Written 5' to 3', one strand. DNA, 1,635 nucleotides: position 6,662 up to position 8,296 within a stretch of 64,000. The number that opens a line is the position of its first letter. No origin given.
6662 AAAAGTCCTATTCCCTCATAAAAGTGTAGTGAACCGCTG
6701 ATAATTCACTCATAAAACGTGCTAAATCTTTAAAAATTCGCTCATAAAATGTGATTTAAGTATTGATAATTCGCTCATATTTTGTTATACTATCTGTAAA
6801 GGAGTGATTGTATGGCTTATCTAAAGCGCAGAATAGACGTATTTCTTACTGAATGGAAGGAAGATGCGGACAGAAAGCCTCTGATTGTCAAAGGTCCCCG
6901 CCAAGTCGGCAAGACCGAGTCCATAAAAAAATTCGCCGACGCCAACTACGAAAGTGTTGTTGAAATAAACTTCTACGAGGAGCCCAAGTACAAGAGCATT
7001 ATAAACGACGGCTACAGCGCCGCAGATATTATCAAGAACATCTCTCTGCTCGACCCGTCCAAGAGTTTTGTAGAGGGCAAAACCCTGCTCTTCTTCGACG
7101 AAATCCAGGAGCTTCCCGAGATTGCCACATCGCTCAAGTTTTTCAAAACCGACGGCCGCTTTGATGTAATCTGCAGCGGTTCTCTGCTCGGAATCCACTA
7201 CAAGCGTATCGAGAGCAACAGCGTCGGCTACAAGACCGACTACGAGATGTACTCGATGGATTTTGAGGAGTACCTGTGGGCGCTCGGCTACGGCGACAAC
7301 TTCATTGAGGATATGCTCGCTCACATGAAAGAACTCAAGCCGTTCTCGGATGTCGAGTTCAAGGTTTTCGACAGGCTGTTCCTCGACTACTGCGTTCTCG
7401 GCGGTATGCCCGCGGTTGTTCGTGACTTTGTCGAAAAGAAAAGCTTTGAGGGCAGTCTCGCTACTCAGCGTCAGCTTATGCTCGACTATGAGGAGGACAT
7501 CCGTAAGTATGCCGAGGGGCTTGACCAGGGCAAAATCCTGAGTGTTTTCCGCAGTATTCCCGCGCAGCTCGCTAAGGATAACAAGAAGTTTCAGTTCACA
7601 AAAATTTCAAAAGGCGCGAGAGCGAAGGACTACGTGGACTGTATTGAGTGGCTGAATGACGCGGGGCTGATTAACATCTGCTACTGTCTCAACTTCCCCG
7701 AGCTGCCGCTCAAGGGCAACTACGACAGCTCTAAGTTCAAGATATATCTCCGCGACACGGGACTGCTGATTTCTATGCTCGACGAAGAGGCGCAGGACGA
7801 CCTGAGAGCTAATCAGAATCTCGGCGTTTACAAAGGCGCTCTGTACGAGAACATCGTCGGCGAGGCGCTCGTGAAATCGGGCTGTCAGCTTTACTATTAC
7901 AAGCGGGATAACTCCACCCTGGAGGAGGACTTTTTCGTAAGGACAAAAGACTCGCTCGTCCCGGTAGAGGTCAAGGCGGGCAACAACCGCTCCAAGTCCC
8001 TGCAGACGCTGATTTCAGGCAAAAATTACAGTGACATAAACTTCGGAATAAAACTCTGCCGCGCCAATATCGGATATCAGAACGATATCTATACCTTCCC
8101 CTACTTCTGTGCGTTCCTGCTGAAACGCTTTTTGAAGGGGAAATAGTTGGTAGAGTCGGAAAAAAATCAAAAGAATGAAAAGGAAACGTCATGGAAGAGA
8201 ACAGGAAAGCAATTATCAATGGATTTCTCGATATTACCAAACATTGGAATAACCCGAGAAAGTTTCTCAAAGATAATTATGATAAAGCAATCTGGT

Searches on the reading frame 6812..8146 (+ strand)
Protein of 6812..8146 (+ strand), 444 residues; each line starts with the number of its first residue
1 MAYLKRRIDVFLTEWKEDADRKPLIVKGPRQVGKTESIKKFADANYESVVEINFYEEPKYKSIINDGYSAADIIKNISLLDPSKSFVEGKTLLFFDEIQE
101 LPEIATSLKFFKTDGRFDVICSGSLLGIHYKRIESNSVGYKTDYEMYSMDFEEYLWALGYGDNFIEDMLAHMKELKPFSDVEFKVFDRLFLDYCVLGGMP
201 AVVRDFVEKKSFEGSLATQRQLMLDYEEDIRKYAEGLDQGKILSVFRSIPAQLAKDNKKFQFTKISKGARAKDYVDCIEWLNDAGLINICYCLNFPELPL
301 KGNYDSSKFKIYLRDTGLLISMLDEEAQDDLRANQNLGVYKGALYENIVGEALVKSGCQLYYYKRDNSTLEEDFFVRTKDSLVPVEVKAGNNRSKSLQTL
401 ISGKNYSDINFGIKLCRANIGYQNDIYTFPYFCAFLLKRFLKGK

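Call 12: search_protein_families(library=pfam, proteins=[window:6812-8146:+], max_evalue=0.001)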
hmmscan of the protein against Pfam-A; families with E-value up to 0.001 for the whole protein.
window:6812-8146:+ (444 aa): 2 families
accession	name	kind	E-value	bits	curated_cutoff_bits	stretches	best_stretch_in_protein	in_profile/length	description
PF13635.12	DUF4143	-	2e-36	125.6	28.1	1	227-390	1-160/160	Domain of unknown function (DUF4143)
PF13173.12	AAA_14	-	5.8e-25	88.2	27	1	21-155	2-129/129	AAA domain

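Call 75: search_protein_families(library=padloc, proteins=[window:6812-8146:+], max_evalue=0.001)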
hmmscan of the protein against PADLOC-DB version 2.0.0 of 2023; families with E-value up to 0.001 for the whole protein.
window:6812-8146:+ (444 aa): 7 families
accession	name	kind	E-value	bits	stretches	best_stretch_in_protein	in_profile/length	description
PDLC04786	PDC-S01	-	6.7e-160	530.6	1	4-440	3-435/439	-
PDLC04792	PDC-S01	-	6.4e-122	405.4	1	4-439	2-435/452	-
PDLC04788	PDC-S01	-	6.5e-79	263.9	1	4-434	2-434/448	-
PDLC04789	PDC-S01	-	9.7e-18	62.3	1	20-411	16-361/375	-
PDLC04787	PDC-S01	-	1.1e-17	62.1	1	22-389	28-357/412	-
PDLC04790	PDC-S01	-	2.5e-14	50.8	1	3-395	11-373/422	-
PDLC04791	PDC-S01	-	1.6e-11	41.6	2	307-396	271-358/395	-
